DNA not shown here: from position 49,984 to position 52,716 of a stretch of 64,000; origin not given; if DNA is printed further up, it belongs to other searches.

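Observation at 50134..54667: Uncharacterised 810-aa heptaheme lipoprotein with extra conserved-looking cysteines and its own PPIase and thioredoxin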

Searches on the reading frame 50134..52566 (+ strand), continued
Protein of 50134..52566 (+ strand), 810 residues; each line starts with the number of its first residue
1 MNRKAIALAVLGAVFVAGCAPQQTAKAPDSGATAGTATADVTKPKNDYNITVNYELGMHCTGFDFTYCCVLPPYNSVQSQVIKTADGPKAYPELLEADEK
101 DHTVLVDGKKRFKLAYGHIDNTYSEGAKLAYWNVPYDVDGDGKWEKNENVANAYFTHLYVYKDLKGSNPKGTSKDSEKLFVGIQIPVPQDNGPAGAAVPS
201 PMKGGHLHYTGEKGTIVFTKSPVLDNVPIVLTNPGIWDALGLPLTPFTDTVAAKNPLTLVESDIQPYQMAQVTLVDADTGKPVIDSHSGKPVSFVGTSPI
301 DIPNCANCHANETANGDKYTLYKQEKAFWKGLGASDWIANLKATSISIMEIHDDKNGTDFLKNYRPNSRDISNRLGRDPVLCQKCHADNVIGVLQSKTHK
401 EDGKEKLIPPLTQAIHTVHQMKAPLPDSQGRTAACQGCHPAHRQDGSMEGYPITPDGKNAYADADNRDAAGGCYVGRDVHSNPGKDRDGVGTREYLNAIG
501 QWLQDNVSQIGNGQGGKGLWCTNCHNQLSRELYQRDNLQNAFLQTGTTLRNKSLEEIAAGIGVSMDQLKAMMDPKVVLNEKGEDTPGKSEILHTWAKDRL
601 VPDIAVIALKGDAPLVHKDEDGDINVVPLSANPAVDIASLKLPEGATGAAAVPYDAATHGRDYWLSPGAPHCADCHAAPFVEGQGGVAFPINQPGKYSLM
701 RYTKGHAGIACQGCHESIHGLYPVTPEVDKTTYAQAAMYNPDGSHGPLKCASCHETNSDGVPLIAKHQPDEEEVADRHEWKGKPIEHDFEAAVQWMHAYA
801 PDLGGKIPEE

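Call 53: find_encoding_contigs(protein=P0127, flank=7000, max_places=2)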
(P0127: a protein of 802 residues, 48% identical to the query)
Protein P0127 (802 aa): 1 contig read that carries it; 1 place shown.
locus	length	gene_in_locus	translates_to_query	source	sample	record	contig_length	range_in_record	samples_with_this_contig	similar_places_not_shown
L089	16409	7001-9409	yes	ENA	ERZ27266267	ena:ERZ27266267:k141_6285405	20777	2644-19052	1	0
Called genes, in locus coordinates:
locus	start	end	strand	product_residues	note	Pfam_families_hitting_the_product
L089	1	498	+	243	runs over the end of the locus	PF05175:MTS, PF06325:PrmA (weak), PF01170:UPF0020 (faint), PF13847:Methyltransf_31, PF08241:Methyltransf_11 (faint), PF13649:Methyltransf_25, PF07669:Eco57I (faint)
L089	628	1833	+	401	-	PF07992:Pyr_redox_2, PF00070:Pyr_redox, PF14721:AIF_C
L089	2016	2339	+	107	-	PF01329:Pterin_4a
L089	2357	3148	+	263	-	PF00106:adh_short, PF13561:adh_short_C2, PF23441:SDR (weak)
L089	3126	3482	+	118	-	PF02152:FolB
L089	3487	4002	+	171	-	PF01288:HPPK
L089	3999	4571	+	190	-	PF01227:GTP_cyclohydroI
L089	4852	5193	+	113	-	PF04343:DUF488, PF22751:DUF488-N3a, PF22752:DUF488-N3i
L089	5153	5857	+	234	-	-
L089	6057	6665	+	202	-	PF02777:Sod_Fe_C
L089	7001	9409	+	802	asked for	PF14522:Cytochrome_C7 (faint), PF00034:Cytochrom_C (faint), PF22113:Mtrc-MtrF_II-IV_dom (faint)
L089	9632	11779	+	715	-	PF22085:NorB_cytochrome_c-like, PF00115:COX1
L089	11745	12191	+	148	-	-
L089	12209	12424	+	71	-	-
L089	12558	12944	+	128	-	PF01243:PNPOx_N (faint)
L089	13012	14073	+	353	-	PF06029:AlkA_N (weak), PF00730:HhH-GPD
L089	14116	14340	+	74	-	PF11160:Hva1_TUDOR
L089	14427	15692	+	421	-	PF07690:MFS_1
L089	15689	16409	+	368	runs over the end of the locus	PF08240:ADH_N, PF16912:Glu_dehyd_C, PF00107:ADH_zinc_N (weak)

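Call 54: find_encoding_contigs(protein=P0121, flank=7000, max_places=2)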
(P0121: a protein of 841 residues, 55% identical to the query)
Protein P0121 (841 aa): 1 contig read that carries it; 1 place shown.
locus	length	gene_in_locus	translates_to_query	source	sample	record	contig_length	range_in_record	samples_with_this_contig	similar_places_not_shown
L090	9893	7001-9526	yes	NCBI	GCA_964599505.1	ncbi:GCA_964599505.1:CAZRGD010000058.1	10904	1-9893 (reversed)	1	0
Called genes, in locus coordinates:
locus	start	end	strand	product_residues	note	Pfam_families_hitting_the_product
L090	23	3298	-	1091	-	-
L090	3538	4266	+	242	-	PF14522:Cytochrome_C7 (faint), PF13948:DUF4215, PF00034:Cytochrom_C (weak), PF13442:Cytochrome_CBB3 (weak)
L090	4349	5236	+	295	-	PF13145:Rotamase_2, PF00639:Rotamase, PF13616:Rotamase_3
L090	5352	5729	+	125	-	PF13366:PDDEXK_3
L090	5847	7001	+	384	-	-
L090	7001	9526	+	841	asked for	PF14522:Cytochrome_C7 (faint), PF14537:Cytochrom_c3_2 (faint)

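Call 55: predict_structure(alignment_id=A4)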
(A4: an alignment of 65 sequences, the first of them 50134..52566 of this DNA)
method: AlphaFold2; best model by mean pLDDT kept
length: 810 residues; sequences in the alignment: 65
mean_pLDDT: 86.7   pTM: 0.87
mean pLDDT of the five models: 86.7, 85.5, 84.7, 83.4, 80.8
residues with pLDDT >= 90: 441; 70-90: 286; 50-70: 58; < 50: 25
segments of 3 or more residues with pLDDT < 50: 1-3, 15-36
pLDDT, mean of each block of 10 residues (from residue 1): 53 45 35 53 95 79 64 88 94 93 95 93 82 90 91 93 88 92 93 84 79 93 91 93 86 87 87 96 95 90 85 92 95 93 92 93 90 85 89 92 93 89 93 84 85 88 90 76 73 89 92 78 92 95 95 98 98 96 93 89 95 92 90 95 96 92 84 94 91 91 88 80 74 87 87 94 78 64 89 90 85
secondary structure, 60 per line:
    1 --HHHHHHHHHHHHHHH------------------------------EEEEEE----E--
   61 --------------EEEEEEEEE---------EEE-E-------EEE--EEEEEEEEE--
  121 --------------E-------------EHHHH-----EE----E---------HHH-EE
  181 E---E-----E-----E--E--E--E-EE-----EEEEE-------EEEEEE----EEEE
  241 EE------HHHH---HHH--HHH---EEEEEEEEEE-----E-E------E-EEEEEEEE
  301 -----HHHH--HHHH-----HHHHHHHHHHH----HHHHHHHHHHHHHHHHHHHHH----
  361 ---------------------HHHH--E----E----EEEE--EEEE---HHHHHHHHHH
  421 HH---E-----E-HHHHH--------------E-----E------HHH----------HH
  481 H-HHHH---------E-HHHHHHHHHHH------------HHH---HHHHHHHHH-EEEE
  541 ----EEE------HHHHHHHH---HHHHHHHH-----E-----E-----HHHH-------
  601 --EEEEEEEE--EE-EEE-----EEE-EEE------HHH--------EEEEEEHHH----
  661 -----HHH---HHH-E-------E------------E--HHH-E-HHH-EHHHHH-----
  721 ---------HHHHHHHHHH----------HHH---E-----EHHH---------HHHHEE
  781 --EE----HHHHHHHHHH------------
elements in order (helices of 4 or more, strands of 3 or more residues): H3-17 E48-53 E75-83 E93-95 E105-107 E110-118 H150-153 E179-181 E215-219 E227-232 E237-242 H249-252 E267-276 E293-300 H306-309 H312-315 H321-331 H336-356 H382-385 E398-401 E404-407 H411-422 H434-438 H483-486 H498-508 H527-535 E537-540 E545-547 H554-561 H565-572 H590-593 E603-610 E616-618 E624-626 E628-630 E648-653 H711-715 H730-739 H775-778 H789-798

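Call 58: fold_search(model_id=the predicted structure, library=pdb)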
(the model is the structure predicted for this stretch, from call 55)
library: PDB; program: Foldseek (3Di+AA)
matches with E <= 10: 228; with E <= 0.001: 0
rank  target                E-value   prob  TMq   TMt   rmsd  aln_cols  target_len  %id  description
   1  6wee_F                1.6e-01  0.20  0.09  0.35  14.6       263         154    9  Copper-bound M88I variant of Campylobacter jejuni P19 (released 2021-02-10)
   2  8god                  1.7e-01  0.11  0.10  0.12  14.4       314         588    8  Co-crystal structure of Human Protein-arginine deiminase type-4 (PAD4) with small molecule inhibitor JBI-589 (released 2023-03-29)
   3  7wwo_A                2.1e-01  0.08  0.08  0.27  15.0       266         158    9  Dimer form of hypothetical protein TTHA1873 from Thermus thermophilus (released 2022-03-09)
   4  9dpz                  3.0e-01  0.11  0.09  0.12  13.2       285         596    6  Potent inhibition of the protein arginine deiminases (PAD1-4) by targeting a Ca2+ dependent allosteric binding site (released 2025-05-28)
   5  9huj_B                3.2e-01  0.13  0.11  0.14  11.5       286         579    7  CryoEM structure of human peptidylarginine deiminase type 4 (PAD4) in complex with heparin oligomer (12 subunits) (released 2025-10-22)
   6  9dop                  4.4e-01  0.03  0.07  0.09  18.6       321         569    7  Inhibiting peptidylarginine deiminases (PAD1-4) by targeting a Ca2+ dependent allosteric binding site (released 2025-05-28)
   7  1wda                  4.7e-01  0.03  0.08  0.10  18.6       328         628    8  Crystal structure of human peptidylarginine deiminase type4 (PAD4) in complex with benzoyl-L-arginine amide (released 2004-07-13)
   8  4kkq_B                4.9e-01  0.02  0.05  0.16  24.7       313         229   10  Crystal structure of Vibrio cholerae RbmA (crystal form 1) (released 2013-05-22)
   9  6rxt_CG               6.1e-01  0.03  0.04  0.07  15.1       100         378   18  Cryo-EM structure of the 90S pre-ribosome (Kre33-Noc4) from Chaetomium thermophilum, state A (released 2019-08-14)
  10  6rxu_CG               6.1e-01  0.03  0.04  0.07  15.1       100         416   18  Cryo-EM structure of the 90S pre-ribosome (Kre33-Noc4) from Chaetomium thermophilum, state B1 (released 2019-08-14)
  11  7dan_A                6.5e-01  0.12  0.10  0.13  10.4       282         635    6  Structure of the Ca2+-bound wild-type peptidylarginine deiminase type III (PAD3) (released 2021-06-02)
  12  4f20_A                6.5e-01  0.05  0.08  0.16  18.4       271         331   10  Crystal structures reveal the multi-ligand binding mechanism of the Staphylococcus aureus ClfB (released 2012-08-08)
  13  7d56_B                7.2e-01  0.08  0.10  0.12  13.6       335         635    7  Structure of the peptidylarginine deiminase type III (PAD3) in complex with Cl-amidine (released 2021-06-02)
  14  8pen_I                7.2e-01  0.04  0.04  0.03  21.8       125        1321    6  fully recruited RfaH bound to E. coli transcription complex paused at ops site (alternative state of RfaH) (released 2024-04-24)
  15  7dan_C                7.7e-01  0.10  0.10  0.12  10.9       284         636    7  Structure of the Ca2+-bound wild-type peptidylarginine deiminase type III (PAD3) (released 2021-06-02)
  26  6wee_C                9.0e-01  0.08  0.09  0.34  15.6       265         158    9  Copper-bound M88I variant of Campylobacter jejuni P19 (released 2021-02-10)
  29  6wee_A                1.0e+00  0.09  0.10  0.37  15.2       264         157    9  Copper-bound M88I variant of Campylobacter jejuni P19 (released 2021-02-10)
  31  3lzo_A                1.1e+00  0.09  0.10  0.37  14.7       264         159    9  Crystal Structure Analysis of the copper-reconstituted P19 protein from Campylobacter jejuni at 1.65 A at pH 10.0 (released 2010-07-21)
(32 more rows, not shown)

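Call 61: search_protein_families(library=ncbifam, proteins=[L088:1126-3993:+, L088:4035-5096:+, L088:6063-6305:+, L088:6419-6892:+, L088:9464-10741:+, L085:9253-10044:+, L085:4474-5229:+, L089:9632-11779:+, L090:5847-7001:+], max_evalue=0.00001)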
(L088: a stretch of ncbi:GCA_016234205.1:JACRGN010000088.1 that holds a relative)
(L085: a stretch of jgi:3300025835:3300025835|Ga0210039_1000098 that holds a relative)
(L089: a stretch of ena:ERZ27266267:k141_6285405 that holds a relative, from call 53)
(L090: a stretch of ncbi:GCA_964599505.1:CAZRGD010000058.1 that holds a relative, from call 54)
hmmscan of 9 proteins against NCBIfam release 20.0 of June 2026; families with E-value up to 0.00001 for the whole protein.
L088:1126-3993:+ (955 aa): 23 families
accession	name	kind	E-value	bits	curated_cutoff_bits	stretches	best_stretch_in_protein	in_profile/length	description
NF012032.0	PRK15488.1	equivalog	3.9e-57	193.8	694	2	66-405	36-361/759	thiosulfate reductase PhsA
TIGR02166.1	dmsA_ynfE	subfamily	7.1e-54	183.1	777.7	2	73-406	45-398/794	DMSO/selenate family reductase complex A subunit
TIGR03479.1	DMSO_red_II_alp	subfamily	1.7e-51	175.3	984.75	1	52-311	41-304/913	molybdopterin-dependent oxidoreductase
TIGR01591.1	Fdh-alpha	equivalog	3.2e-50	170.9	666.25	1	76-404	1-316/672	formate dehydrogenase subunit alpha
NF041885.1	selenate_YnfE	exception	2.7e-40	137.9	1675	2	260-405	251-404/805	selenate/tellurate reductase subunit YnfE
NF041884.1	selenate_YnfF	exception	3.3e-40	137.7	1650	1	74-405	47-397/798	selenate/tellurate reductase subunit YnfF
NF011566.1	PRK14990.1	exception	2.3e-38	131.8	1600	2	73-519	59-537/814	dimethylsulfoxide reductase subunit A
NF011567.1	PRK14991.1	equivalog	6.7e-36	123.4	1750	2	110-158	136-184/1022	tetrathionate reductase subunit TtrA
NF041714.1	arsenate_red_ArrA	equivalog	2.5e-33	115.2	1600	1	74-419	51-413/848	arsenate respiratory reductase molybdopterin-containing subunit ArrA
TIGR01553.1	formate-DH-alph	equivalog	3.9e-33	114.3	814.2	1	75-315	46-305/1009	formate dehydrogenase-N subunit alpha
TIGR00509.1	bisC_fam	subfamily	8.2e-31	107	1017.55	2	684-818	582-717/772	molybdopterin guanine dinucleotide-containing S/N-oxide reductase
NF041783.2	mnquin_red_QrcB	equivalog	5.5e-25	87.6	440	1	73-364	52-327/695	menaquinone reductase molybdopterin-binding-like subunit QrcB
NF041513.1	formate_DH_Act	exception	6.3e-25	87.2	1400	1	73-315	42-296/1067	formate dehydrogenase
NF042978.1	EthbenzDh_ebdA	equivalog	5e-24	84.1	2000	1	112-312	124-327/977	ethylbenzene dehydrogenase subunit alpha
NF047855.1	AssmNtatRedNasC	equivalog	1.7e-23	82.8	1100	1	70-401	17-338/708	assimilatory nitrate reductase catalytic subunit NasC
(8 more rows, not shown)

L088:4035-5096:+ (353 aa): 2 families
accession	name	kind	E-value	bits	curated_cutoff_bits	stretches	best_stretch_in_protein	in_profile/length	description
NF040961.1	MamO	equivalog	1.8e-07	29.9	800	1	107-287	457-647/648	magnetosome protein MamO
TIGR02186.1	alph_Pro_TM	hypoth_equivalog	9.2e-07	28.3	255.25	1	295-348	207-260/261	TIGR02186 family protein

L088:6063-6305:+ (80 aa): 4 families
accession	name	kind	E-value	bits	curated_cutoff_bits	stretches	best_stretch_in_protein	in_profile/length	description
NF001423.0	PRK00299.1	equivalog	4.5e-14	52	78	1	5-79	6-80/82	sulfurtransferase TusA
NF008242.0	PRK11018.1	equivalog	6.4e-09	35.4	79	1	3-78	3-78/78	sulfurtransferase-like selenium metabolism protein YedF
NF041048.1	TusA_like_YeeD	exception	5.4e-07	29.2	147.5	1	11-63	4-56/72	thiosulfate utilization sulfurtransferase TsuB/YeeD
TIGR03527.1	selenium_YedF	equivalog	8.2e-07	29.1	110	1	11-78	1-68/194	sulfurtransferase-like selenium metabolism protein YedF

L088:6419-6892:+ (157 aa): 1 family
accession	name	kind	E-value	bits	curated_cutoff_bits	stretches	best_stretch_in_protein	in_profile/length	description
NF047629.1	SulfCarrDsrE2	equivalog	5.9e-55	185.8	210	1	5-157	3-159/159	sulfur carrier protein DsrE2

L088:9464-10741:+ (425 aa): 6 families
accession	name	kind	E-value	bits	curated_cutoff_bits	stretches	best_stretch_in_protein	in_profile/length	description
TIGR02925.1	cis_trans_EpsD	equivalog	4e-14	52.8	108.9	1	26-132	28-128/232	EpsD family peptidyl-prolyl cis-trans isomerase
NF000809.0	PRK00059.1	equivalog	6.9e-12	45.4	303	1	232-421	143-334/336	peptidylprolyl isomerase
NF002827.0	PRK03002.1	equivalog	1.9e-09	37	343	1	284-407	133-252/285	peptidylprolyl isomerase PrsA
NF008054.0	PRK10788.1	equivalog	4e-09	35.7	493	1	256-407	238-388/626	peptidylprolyl isomerase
NF002824.0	PRK02998.1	subfamily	2.5e-08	33.7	360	1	289-421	135-264/283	peptidylprolyl isomerase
NF002846.0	PRK03095.1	equivalog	7e-06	25.7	361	1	293-403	137-245/287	peptidylprolyl isomerase PrsA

L085:9253-10044:+ (263 aa): 7 families
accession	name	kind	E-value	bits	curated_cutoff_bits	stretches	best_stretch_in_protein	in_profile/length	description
TIGR03440.2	egtB_TIGR03440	equivalog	9.3e-31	107.3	360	2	103-258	272-412/413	ergothioneine biosynthesis protein EgtB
NF041186.1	SenA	equivalog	1.2e-28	100.6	420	2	103-258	269-380/382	selenoneine synthase SenA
TIGR03525.2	GldK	equivalog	8.4e-26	91.2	350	2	121-261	253-406/408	T9SS ring complex lipoprotein PorK/GldK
NF051459.1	pyoverdine_PvdO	equivalog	5.1e-14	52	500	1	34-261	32-279/280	dihydropyoverdine dehydrogenase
TIGR03524.1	GldJ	equivalog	1.8e-09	36.8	458.2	0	183-210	344-371/559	gliding motility lipoprotein GldJ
TIGR02171.1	Fb_sc_TIGR02171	subfamily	4.3e-09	34.9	544.35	0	123-259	158-280/912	TIGR02171 family lipoprotein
TIGR04344.1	ovoA_Nterm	equivalog_domain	5.5e-06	25.5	400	0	106-257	297-442/444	5-histidylcysteine sulfoxide synthase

L085:4474-5229:+ (251 aa): 0 families

L089:9632-11779:+ (715 aa): 0 families

L090:5847-7001:+ (384 aa): 0 families

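Call 65: search_protein_families(library=pfam, proteins=[window:50134-52566:+], max_evalue=10)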
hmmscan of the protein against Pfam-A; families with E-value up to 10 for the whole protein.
window:50134-52566:+ (810 aa): 7 families
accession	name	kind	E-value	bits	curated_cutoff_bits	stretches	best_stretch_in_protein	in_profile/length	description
PF14522.11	Cytochrome_C7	-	4.4e-08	33.3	24.8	2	671-755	15-67/67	Cytochrome c7 and related cytochrome c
PF22113.1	Mtrc-MtrF_II-IV_dom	-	3.7e-07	30.3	30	4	381-445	30-94/176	Outer membrane cytochrome MtrC/MtrF-like, domains II/IV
PF02085.21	Cytochrom_CIII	-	4.2e-05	24.3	22.9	1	381-446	32-89/101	Class III cytochrome C family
PF13435.11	Cytochrome_C554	-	0.00044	21.6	20.8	0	382-446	2-63/84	Cytochrome c554 and c-prime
PF14537.11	Cytochrom_c3_2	-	0.002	19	25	1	671-757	8-67/79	Cytochrome c3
PF09699.15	Paired_CXXCH_1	-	0.17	12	20.6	0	379-389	29-39/41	Doubled CXXCH motif (Paired_CXXCH_1)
PF13442.11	Cytochrome_CBB3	-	8.6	7.2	27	1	749-781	13-33/68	Cytochrome C oxidase, cbb3-type, subunit III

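Call 67: find_encoding_contigs(protein=P0138, flank=7000, max_places=2)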
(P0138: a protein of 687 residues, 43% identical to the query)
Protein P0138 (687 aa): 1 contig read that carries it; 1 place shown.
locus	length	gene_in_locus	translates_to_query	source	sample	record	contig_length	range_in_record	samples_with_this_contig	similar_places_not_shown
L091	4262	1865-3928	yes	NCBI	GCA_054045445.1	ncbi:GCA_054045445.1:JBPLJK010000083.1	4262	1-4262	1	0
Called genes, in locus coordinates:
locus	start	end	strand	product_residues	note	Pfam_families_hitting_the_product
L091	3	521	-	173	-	?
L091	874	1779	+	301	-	PF00491:Arginase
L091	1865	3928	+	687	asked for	PF14522:Cytochrome_C7 (faint), PF14537:Cytochrom_c3_2 (faint)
